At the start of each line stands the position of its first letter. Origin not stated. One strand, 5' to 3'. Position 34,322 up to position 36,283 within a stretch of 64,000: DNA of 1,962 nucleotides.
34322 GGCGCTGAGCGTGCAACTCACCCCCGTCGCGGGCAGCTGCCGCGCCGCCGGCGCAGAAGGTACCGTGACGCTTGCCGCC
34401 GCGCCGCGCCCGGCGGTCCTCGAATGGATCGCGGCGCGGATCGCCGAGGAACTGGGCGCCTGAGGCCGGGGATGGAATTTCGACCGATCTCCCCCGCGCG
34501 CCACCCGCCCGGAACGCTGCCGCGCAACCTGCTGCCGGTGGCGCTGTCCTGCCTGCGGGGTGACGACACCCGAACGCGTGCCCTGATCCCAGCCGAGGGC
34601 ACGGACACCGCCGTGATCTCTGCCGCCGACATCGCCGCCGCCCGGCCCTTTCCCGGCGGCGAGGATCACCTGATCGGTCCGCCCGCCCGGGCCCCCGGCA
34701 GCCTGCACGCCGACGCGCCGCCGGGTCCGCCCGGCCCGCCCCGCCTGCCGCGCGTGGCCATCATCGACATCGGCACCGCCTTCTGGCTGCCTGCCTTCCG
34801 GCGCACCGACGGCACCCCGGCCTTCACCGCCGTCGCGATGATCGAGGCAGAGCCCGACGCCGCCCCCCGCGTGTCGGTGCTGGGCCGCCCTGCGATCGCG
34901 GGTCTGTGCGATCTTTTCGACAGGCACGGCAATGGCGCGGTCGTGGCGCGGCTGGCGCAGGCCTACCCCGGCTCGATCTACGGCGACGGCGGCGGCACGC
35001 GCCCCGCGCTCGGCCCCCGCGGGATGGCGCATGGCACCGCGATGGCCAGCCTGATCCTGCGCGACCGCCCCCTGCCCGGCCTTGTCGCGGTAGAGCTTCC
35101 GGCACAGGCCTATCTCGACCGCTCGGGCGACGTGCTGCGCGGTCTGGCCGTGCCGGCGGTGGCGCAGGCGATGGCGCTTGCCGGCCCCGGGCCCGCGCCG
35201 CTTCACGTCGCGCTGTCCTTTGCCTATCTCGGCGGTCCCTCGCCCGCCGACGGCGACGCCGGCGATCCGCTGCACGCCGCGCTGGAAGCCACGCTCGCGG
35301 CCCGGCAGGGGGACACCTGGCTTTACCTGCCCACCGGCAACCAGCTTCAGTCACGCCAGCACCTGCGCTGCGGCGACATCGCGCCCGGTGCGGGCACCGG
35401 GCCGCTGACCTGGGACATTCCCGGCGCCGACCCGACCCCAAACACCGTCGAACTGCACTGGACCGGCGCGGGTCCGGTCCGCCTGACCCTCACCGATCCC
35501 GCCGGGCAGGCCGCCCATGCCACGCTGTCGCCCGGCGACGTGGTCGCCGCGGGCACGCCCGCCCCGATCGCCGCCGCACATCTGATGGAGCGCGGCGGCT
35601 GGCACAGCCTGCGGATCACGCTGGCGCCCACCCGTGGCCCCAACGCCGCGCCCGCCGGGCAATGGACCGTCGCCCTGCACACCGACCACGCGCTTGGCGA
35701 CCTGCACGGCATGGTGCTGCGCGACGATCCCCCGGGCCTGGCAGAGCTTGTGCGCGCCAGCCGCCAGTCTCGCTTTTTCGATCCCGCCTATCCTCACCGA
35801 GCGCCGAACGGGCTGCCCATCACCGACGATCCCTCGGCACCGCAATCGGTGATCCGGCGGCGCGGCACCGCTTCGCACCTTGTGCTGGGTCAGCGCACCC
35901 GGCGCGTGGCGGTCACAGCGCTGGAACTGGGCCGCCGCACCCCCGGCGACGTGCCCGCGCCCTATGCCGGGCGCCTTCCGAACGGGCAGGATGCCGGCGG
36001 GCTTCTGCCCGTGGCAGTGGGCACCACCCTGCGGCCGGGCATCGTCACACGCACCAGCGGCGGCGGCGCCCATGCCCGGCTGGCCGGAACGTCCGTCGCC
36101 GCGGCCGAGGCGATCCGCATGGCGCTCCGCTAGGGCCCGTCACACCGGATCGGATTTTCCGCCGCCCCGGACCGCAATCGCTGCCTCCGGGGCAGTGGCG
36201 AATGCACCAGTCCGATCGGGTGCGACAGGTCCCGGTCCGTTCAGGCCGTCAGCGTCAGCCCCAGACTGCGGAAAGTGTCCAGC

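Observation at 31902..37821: Orphan module: degenerate haem-peroxidase-like protein, NTS-repeat PAP2/haloperoxidase-like protein, leaderless S8 subtilase-like protein and a convergent wHTH-TPR regulator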

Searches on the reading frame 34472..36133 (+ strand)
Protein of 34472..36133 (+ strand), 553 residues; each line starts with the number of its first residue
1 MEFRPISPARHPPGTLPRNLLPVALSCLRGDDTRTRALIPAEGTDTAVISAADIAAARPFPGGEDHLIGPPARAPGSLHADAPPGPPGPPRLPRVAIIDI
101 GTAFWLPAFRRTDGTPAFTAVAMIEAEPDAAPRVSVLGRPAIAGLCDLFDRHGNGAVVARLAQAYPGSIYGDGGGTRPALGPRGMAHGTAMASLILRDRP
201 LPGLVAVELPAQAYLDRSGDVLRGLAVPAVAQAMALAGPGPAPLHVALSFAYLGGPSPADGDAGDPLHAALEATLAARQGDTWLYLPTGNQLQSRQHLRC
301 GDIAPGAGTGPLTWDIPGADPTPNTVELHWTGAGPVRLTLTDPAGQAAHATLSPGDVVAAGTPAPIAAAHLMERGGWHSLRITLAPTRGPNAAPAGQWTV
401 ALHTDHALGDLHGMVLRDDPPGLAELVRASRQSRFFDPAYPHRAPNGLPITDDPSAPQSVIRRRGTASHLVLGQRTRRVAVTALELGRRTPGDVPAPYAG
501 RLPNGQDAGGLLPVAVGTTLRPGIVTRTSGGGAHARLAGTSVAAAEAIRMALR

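Call 6: search_protein_families(library=pfam, proteins=[window:34472-36133:+], max_evalue=1)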
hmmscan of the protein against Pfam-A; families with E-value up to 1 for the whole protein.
window:34472-36133:+ (553 aa): 0 families

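Call 7: search_protein_families(library=ncbifam, proteins=[window:34472-36133:+], max_evalue=1)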
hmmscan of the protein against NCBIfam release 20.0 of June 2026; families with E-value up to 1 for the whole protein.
window:34472-36133:+ (553 aa): 0 families

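Call 10: search_solved_structures(query=window:34472-36133:+, max_evalue=1)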
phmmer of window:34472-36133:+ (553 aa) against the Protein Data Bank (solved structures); distinct sequences matched with E-value up to 1: 1.
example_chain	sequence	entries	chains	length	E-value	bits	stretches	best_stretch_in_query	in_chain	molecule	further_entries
2d6f_A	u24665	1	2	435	0.34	13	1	87-203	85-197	Glutamyl-tRNA(Gln) amidotransferase subunit D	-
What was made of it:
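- Checked: C: no Pfam or PDB sequence hit (calls 6, 10).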

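Call 11: find_homologous_proteins(query=window:34472-36133:+)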
Query window:34472-36133:+ (553 aa): 12 proteins with E <= 0.001 among 8000 candidates.
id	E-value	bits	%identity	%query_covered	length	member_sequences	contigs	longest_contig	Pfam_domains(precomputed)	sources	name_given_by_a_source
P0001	0.0e+0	1212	100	100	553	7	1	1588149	-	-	-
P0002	7.8e-128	446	49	97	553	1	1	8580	-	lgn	-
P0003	1.9e-101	359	43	97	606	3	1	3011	-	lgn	-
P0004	1.5e-100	356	42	97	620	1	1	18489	-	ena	-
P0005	1.3e-98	350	43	97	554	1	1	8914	-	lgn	-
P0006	1.4e-95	340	40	95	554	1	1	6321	-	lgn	-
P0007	4.2e-94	335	40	97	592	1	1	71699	-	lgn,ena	-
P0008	2.7e-88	316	41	97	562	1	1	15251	-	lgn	-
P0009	4.9e-81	292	40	95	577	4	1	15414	-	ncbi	-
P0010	1.4e-79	287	38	100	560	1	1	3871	-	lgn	-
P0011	3.6e-47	180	41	56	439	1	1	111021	-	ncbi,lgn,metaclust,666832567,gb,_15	metaclust:\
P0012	1.2e-45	175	31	99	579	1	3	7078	-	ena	-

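Call 12: find_encoding_contigs(protein=P0007, flank=10000, max_places=2)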
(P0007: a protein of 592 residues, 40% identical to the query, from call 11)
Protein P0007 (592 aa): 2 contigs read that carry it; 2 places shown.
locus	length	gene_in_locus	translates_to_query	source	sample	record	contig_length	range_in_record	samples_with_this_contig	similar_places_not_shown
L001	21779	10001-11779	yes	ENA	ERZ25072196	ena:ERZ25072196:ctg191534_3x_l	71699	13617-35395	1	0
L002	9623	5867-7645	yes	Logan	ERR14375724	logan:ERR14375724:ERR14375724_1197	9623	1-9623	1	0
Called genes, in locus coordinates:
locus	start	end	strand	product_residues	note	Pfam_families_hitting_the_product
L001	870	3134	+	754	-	-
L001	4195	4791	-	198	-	-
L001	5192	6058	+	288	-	-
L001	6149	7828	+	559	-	-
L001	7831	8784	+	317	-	-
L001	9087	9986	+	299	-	PF01569:PAP2, PF22778:VCPO_2nd (weak)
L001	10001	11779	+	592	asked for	-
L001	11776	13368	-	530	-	-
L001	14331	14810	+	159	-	PF24705:DUF7668 (weak)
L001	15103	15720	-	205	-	PF00929:RNase_T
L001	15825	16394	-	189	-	PF07209:DUF1415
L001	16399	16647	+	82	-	-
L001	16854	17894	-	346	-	PF13489:Methyltransf_23, PF03848:TehB (weak), PF08241:Methyltransf_11, PF08242:Methyltransf_12, PF13649:Methyltransf_25, PF13847:Methyltransf_31 (weak)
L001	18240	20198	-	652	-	-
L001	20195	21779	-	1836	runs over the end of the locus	PF01580:FtsK_SpoIIIE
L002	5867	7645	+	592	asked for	-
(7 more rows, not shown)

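Call 13: find_encoding_contigs(protein=P0009, flank=10000, max_places=2)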
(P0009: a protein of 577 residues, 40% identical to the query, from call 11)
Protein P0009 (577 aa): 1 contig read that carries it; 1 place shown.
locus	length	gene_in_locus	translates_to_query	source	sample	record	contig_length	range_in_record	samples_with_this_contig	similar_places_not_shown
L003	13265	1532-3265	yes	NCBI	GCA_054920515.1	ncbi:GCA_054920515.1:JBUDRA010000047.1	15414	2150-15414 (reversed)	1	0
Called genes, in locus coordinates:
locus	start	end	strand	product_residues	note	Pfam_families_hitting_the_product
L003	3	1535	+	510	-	?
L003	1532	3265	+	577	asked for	-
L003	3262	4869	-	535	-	-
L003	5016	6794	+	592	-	PF03098:An_peroxidase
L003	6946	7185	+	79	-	-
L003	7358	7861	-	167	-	PF02566:OsmC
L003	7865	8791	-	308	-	PF01557:FAA_hydrolase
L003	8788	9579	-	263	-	PF04199:Cyclase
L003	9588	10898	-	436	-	PF06808:DctM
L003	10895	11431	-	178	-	PF04290:DctQ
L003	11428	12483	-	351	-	PF03480:DctP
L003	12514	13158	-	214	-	PF00440:TetR_N, PF17939:TetR_C_30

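Call 14: find_encoding_contigs(protein=P0004, flank=10000, max_places=2)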
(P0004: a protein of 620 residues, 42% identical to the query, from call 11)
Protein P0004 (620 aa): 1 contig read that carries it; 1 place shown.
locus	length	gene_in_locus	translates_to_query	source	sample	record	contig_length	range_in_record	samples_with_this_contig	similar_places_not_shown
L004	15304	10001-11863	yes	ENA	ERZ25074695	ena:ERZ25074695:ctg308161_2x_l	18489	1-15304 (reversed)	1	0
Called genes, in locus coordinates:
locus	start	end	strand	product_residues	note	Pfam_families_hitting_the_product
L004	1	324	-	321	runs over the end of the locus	PF00899:ThiF, PF13241:NAD_binding_7 (weak), PF03435:Sacchrp_dh_NADP (weak)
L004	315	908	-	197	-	PF02581:TMP-TENI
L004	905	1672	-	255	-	PF05690:ThiG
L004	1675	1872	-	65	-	PF02597:ThiS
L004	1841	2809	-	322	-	PF01266:DAO, PF13450:NAD_binding_8 (weak)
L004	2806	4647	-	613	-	PF13667:ThiC-associated, PF01964:ThiC_Rad_SAM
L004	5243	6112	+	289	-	-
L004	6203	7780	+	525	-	-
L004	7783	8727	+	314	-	-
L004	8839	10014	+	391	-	-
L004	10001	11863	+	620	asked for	-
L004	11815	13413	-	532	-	-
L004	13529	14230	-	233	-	PF00392:GntR, PF01047:MarR (faint), PF13545:HTH_Crp_2 (weak), PF25213:HVO_A0261_N (weak), PF07702:UTRA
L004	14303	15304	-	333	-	?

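Call 16: find_encoding_contigs(protein=P0011, flank=10000, max_places=2)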
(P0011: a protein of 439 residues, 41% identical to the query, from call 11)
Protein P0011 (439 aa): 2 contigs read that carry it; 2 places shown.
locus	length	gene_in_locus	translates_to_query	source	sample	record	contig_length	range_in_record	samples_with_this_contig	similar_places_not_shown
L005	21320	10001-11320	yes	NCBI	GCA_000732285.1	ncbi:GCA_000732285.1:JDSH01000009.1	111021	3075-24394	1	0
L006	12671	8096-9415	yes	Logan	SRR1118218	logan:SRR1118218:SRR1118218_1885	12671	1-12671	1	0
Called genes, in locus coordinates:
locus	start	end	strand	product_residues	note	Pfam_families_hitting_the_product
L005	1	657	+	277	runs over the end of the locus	PF00528:BPD_transp_1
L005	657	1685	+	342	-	PF00005:ABC_tran, PF13304:AAA_21 (faint)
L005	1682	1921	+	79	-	PF03009:GDPD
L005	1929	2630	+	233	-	-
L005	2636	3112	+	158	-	-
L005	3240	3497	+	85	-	-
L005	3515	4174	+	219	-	PF00532:Peripla_BP_1 (weak), PF13377:Peripla_BP_3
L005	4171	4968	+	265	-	PF00459:Inositol_P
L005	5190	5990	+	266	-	-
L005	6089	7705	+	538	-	-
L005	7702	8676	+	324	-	-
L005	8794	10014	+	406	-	-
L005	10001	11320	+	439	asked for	-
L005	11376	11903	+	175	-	-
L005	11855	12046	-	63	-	-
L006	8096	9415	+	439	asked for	-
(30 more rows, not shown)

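Call 17: find_encoding_contigs(protein=P0008, flank=10000, max_places=2)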
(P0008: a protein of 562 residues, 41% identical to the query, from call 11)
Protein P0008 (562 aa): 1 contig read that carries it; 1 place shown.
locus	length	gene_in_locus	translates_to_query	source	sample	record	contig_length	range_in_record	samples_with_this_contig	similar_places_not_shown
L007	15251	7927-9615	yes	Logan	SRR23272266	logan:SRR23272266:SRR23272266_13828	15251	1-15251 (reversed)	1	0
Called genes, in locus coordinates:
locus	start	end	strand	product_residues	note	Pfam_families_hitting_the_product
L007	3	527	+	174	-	?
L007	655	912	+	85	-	-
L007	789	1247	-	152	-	-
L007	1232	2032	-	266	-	PF13614:AAA_31 (faint)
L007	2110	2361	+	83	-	PF13560:HTH_31 (weak), PF01381:HTH_3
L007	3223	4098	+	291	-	-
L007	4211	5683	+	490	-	-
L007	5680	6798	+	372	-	-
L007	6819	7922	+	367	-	-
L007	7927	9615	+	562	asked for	-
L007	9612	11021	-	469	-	-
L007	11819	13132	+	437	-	PF02195:ParB_N, PF01555:N6_N4_Mtase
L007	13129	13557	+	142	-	PF18932:DUF5681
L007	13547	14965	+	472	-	PF17289:Terminase_6C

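Call 18: find_encoding_contigs(protein=P0012, flank=10000, max_places=2)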
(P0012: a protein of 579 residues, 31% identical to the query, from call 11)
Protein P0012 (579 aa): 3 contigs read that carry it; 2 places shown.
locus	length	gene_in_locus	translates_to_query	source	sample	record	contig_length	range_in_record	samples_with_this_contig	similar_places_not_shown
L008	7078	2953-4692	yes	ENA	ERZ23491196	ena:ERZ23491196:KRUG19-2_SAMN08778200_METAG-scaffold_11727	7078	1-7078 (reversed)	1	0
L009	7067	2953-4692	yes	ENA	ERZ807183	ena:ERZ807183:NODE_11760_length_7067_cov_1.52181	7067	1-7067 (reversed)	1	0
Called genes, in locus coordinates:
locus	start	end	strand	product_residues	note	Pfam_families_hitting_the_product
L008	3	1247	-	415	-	?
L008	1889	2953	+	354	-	-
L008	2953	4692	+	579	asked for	-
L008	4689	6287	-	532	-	-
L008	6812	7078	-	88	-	?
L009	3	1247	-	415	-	?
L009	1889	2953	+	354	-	-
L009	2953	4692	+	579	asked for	-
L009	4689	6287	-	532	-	-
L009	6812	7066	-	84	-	?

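Call 19: search_protein_families(library=padloc, proteins=[window:34472-36133:+, L001:5192-6058:+, L001:6149-7828:+, L001:7831-8784:+, L003:5016-6794:+], max_evalue=1)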
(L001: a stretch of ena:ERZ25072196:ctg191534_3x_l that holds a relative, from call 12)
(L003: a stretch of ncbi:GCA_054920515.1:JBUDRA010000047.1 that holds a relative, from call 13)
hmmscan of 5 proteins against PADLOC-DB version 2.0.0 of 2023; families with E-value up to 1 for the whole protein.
window:34472-36133:+ (553 aa): 0 families

L001:5192-6058:+ (288 aa): 0 families

L001:6149-7828:+ (559 aa): 0 families

L001:7831-8784:+ (317 aa): 0 families

L003:5016-6794:+ (592 aa): 1 family
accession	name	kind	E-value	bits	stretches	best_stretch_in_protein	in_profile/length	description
PDLC01532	Csx19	-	0.03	12.1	1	271-325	14-57/181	CAS-III-D; effector_UNK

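Call 20: search_protein_families(library=pfam, proteins=[L001:5192-6058:+, L001:6149-7828:+, L001:7831-8784:+, L003:5016-6794:+, L007:3223-4098:+, L007:4211-5683:+, L007:5680-6798:+, L001:4195-4791:-, L008:3-1247:-], max_evalue=1)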
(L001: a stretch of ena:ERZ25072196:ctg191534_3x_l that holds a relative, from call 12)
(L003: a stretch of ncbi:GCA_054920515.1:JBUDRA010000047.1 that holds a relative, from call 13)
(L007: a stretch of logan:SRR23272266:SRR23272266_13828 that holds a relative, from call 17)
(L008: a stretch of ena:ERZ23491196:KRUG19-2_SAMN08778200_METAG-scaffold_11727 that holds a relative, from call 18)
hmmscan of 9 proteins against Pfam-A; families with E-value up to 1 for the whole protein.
L001:5192-6058:+ (288 aa): 1 family
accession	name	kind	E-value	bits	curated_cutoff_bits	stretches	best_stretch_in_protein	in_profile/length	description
PF12627.12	PolyA_pol_RNAbd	-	0.16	12.2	22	1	86-111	35-60/64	Probable RNA and SrmB- binding site of polymerase A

L001:6149-7828:+ (559 aa): 1 family
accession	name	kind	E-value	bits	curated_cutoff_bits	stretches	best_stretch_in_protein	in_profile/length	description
PF25608.1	NAL1_N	-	0.024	14.8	27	1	30-74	25-69/80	NARROW LEAF 1 N-terminal domain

L001:7831-8784:+ (317 aa): 0 families

L003:5016-6794:+ (592 aa): 1 family
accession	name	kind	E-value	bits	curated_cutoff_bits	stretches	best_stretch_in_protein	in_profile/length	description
PF03098.20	An_peroxidase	-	2.6e-14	53.1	25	1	240-362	210-324/530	Animal haem peroxidase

L007:3223-4098:+ (291 aa): 1 family
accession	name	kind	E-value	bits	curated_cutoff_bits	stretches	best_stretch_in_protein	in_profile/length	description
PF23475.1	zf-Tbcl_FmdE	-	0.27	11.2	23.2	1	151-164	14-27/35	FmdE treble clef zinc finger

L007:4211-5683:+ (490 aa): 1 family
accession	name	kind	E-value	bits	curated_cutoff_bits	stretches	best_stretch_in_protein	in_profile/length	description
PF25819.1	Nal1_C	-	0.075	12.6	26.1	1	101-141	17-57/268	Nal1 C-terminal domain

L007:5680-6798:+ (372 aa): 0 families

L001:4195-4791:- (198 aa): 2 families
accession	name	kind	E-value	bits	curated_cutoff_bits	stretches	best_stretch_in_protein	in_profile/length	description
PF01609.27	DDE_Tnp_1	-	0.00017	21.8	23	1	27-144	6-96/200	Transposase DDE domain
PF25165.1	DUF7828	-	0.054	13.6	25.7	1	63-91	16-44/87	Domain of unknown function (DUF7828)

L008:3-1247:- (415 aa): 1 family
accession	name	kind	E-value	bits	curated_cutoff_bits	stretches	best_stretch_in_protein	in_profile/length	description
PF02624.21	YcaO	-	4.1e-51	174.7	25.7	1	62-392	1-324/325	YcaO cyclodehydratase, ATP-ad Mg2+-binding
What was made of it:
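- YcaO (call 20) L007 is flanked by ParB-methylase and terminase genes, and L001 by a transposase (calls 12, 17, 20).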

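Call 25: find_related_loci(query=A1, collection=genome_contigs, flank=10000)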
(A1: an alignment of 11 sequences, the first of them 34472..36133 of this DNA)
Query A1 (553 aa) in genome_contigs; peptide patterns used: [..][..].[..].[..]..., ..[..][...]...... (x = any residue, [..] = any of these).
32 stretches matched a pattern; 10 encode a relative of the query (tblastn E <= 1e-3); 10 distinct loci.
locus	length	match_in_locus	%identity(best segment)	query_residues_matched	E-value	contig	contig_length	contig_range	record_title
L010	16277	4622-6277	92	1-552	0e+0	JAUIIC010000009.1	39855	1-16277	MAG: Alphaproteobacteria bacterium isolate Co_bin.241 NODE_6417_length_39855_cov_3.510496, whole genome shotgun sequence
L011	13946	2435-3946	28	3-485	1e-50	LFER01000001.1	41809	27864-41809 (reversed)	MAG: Alphaproteobacteria bacterium casp-alpha6 cas-m1000, whole genome shotgun sequence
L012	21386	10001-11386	36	95-545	2e-44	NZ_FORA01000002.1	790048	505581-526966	Jannaschia pohangensis strain DSM 19073, whole genome shotgun sequence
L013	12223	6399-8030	31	15-552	1e-44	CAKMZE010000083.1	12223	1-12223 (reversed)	uncultured Alphaproteobacteria bacterium isolate EG16N_Bin5 genome assembly, contig: NODE_303_length_12223_cov_2.941404,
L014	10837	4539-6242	31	16-549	2e-35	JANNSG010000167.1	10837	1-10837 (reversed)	MAG: Pseudorhodobacter sp. isolate SOY_31_metabat_240_sub SOY_31_k141_2693870, whole genome shotgun sequence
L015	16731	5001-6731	31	1-541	3e-34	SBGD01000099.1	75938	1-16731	MAG: Rhodobacteraceae bacterium isolate M0601 scaffold_35_1, whole genome shotgun sequence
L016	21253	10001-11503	31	51-552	3e-27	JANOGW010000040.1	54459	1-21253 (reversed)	MAG: Pseudorhodobacter sp. isolate SOY_64_metabat_107 SOY_64_k141_661574, whole genome shotgun sequence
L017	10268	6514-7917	30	67-499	1e-25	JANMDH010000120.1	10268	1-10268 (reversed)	MAG: Gemmobacter sp. isolate OTE_75_metabat_192 OTE_75_k141_3830250, whole genome shotgun sequence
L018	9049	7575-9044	28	7-456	2e-21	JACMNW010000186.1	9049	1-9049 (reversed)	MAG: Pseudorhodobacter sp. isolate LF-bin-196 FL-bin-196-contig-k141_1064499, whole genome shotgun sequence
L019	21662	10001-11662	30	17-552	6e-25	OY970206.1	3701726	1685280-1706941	MAG: uncultured Alphaproteobacteria bacterium isolate MFD04651.bin.1.17 genome assembly, chromosome: 1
